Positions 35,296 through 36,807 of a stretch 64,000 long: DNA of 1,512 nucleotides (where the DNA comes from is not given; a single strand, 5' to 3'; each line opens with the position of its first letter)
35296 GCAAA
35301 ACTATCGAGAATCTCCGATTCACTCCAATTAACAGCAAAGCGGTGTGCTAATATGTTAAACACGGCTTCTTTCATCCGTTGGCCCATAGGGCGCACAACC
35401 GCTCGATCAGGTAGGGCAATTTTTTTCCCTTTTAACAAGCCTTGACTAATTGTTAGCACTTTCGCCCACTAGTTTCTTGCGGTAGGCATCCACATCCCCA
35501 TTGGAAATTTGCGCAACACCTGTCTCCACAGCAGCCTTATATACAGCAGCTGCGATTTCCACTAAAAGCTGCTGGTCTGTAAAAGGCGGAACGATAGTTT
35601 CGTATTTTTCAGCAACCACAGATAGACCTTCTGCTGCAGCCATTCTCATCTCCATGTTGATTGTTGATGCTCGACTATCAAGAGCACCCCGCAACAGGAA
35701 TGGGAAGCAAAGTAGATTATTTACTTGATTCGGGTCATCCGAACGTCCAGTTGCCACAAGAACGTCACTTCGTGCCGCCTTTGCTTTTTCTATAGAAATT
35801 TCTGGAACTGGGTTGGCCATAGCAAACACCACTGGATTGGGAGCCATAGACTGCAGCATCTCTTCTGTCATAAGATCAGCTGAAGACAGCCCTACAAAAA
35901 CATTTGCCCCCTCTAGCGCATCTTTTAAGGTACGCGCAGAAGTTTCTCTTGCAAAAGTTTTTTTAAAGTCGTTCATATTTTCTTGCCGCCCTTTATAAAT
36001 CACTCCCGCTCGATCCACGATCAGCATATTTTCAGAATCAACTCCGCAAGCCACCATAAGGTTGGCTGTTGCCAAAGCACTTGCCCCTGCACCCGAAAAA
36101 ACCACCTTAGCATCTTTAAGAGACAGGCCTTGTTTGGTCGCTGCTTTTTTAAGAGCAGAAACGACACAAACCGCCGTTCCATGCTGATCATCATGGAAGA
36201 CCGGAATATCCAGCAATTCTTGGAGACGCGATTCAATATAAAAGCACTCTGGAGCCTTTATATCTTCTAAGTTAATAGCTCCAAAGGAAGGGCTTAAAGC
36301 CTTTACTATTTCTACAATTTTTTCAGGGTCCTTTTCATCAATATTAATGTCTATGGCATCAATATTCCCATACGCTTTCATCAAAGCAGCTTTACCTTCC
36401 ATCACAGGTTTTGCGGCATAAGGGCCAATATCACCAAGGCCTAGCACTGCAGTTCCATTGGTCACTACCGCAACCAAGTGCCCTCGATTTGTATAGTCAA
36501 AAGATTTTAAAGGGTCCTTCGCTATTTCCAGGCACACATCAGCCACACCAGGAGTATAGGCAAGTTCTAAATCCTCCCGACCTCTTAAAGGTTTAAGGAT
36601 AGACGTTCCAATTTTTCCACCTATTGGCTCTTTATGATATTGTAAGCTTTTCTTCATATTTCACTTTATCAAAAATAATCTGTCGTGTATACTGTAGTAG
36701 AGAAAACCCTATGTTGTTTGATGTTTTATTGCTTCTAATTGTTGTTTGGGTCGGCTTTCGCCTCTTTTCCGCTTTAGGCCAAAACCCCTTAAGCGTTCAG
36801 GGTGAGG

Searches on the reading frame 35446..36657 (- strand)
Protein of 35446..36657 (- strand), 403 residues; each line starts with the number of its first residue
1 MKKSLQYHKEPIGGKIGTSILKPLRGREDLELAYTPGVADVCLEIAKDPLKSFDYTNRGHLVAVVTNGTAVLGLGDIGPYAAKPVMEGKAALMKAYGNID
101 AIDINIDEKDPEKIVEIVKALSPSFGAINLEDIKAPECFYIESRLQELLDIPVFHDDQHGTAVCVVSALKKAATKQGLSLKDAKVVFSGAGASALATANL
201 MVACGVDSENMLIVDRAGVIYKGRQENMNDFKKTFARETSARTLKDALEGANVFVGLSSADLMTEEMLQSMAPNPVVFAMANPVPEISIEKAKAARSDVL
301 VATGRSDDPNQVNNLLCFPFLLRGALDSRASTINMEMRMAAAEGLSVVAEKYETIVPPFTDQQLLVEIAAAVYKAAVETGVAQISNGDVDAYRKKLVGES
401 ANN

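Call 17: search_protein_families(library=ncbifam, proteins=[window:35446-36657:-], max_evalue=0.00001)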
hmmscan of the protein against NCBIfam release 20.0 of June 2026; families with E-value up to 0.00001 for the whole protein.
window:35446-36657:- (403 aa): 3 families
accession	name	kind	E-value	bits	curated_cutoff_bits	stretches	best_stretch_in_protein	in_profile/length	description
NF009501.0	PRK12861.1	subfamily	4e-140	468.3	1178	1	4-396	11-421/764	NADP-dependent malic enzyme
NF010052.0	PRK13529.1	subfamily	6.3e-28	97.7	326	1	113-385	230-540/564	oxaloacetate-decarboxylating malate dehydrogenase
NF041582.1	malolactic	exception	2.2e-14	53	850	1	116-391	216-525/536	malolactic enzyme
